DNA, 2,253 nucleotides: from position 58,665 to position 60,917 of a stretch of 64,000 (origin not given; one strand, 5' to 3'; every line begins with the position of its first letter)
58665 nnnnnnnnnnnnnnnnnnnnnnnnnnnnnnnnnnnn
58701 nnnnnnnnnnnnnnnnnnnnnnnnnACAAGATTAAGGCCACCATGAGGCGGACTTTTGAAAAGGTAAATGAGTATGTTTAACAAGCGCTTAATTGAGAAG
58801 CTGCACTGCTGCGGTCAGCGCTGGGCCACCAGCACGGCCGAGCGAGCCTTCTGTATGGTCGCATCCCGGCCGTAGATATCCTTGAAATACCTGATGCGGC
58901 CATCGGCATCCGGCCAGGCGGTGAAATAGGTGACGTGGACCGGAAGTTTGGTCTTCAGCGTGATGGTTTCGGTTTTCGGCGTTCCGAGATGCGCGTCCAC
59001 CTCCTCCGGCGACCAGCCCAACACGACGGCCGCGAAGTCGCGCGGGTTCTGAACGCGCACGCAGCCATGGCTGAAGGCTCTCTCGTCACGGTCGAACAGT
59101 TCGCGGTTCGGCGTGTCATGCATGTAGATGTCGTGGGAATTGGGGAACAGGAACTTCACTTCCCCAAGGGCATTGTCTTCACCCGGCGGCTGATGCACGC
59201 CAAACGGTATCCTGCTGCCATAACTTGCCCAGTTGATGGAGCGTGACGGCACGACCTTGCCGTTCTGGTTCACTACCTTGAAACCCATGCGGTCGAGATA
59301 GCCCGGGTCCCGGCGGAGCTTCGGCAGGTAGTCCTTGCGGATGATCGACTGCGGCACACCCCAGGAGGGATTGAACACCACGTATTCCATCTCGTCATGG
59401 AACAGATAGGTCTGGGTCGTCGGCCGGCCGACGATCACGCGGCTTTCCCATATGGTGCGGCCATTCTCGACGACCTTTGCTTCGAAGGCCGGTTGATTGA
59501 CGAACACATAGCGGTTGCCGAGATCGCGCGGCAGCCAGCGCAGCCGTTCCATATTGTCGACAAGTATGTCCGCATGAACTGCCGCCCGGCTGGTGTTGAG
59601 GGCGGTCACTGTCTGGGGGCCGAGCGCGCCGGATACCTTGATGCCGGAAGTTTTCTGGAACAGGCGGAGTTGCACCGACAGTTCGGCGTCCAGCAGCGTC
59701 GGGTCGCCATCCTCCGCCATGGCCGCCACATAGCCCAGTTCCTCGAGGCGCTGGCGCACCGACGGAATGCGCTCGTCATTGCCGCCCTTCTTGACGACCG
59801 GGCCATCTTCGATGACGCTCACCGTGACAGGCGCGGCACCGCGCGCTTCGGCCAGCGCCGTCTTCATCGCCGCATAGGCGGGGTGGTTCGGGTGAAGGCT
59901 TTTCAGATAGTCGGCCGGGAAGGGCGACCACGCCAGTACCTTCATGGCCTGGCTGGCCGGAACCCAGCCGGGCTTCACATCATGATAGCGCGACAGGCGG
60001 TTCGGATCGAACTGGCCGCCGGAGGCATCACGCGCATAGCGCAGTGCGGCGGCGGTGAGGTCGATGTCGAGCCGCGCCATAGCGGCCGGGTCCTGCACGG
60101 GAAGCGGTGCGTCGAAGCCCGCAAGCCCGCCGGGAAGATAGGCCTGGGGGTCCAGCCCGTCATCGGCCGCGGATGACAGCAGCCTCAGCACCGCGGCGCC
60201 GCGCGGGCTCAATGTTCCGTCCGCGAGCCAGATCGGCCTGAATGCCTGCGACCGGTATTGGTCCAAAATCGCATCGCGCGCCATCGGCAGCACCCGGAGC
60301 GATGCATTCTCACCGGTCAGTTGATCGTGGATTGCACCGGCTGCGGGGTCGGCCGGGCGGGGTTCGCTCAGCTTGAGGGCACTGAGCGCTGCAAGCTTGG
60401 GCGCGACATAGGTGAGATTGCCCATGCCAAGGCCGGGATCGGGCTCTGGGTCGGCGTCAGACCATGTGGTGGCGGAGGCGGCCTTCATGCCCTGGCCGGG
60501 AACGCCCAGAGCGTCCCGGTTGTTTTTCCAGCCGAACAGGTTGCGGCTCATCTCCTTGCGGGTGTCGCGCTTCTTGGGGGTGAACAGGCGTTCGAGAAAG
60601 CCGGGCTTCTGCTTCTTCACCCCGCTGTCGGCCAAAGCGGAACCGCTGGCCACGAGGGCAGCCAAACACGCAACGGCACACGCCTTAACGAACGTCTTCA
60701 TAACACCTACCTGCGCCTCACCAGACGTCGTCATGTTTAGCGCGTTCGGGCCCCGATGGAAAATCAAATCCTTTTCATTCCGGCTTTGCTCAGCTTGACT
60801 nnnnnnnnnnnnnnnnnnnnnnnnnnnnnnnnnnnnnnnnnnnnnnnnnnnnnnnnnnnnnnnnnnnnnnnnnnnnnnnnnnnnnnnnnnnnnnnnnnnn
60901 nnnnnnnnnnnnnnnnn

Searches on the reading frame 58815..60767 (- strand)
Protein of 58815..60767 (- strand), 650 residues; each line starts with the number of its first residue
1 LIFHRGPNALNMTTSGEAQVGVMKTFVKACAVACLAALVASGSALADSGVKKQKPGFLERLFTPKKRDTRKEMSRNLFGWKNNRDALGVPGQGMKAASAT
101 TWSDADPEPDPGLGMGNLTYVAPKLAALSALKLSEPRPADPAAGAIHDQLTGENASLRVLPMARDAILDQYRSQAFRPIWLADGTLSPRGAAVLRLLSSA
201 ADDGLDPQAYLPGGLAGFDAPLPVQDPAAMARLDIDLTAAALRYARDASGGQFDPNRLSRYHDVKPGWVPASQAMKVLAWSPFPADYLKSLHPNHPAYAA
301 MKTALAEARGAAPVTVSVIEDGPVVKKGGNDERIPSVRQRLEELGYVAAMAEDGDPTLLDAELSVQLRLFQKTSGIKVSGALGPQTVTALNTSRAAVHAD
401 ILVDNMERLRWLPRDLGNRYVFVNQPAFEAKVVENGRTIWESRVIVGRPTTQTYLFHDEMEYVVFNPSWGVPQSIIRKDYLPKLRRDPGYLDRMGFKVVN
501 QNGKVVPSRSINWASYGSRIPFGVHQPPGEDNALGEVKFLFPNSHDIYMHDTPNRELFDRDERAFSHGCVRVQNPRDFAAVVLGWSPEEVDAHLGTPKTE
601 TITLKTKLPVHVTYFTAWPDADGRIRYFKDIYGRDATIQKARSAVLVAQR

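Call 69: search_protein_families(library=pfam, proteins=[window:58815-60767:-], max_evalue=0.00001)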
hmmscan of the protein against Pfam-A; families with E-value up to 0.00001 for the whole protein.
window:58815-60767:- (650 aa): 2 families
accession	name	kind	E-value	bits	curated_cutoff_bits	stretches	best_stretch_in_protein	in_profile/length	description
PF20142.4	Scaffold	-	5.8e-30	105.2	24.6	1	166-305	2-139/139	Scaffold domain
PF03734.19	YkuD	-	3.3e-26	93.1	23.4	1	419-583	2-139/146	L,D-transpeptidase catalytic domain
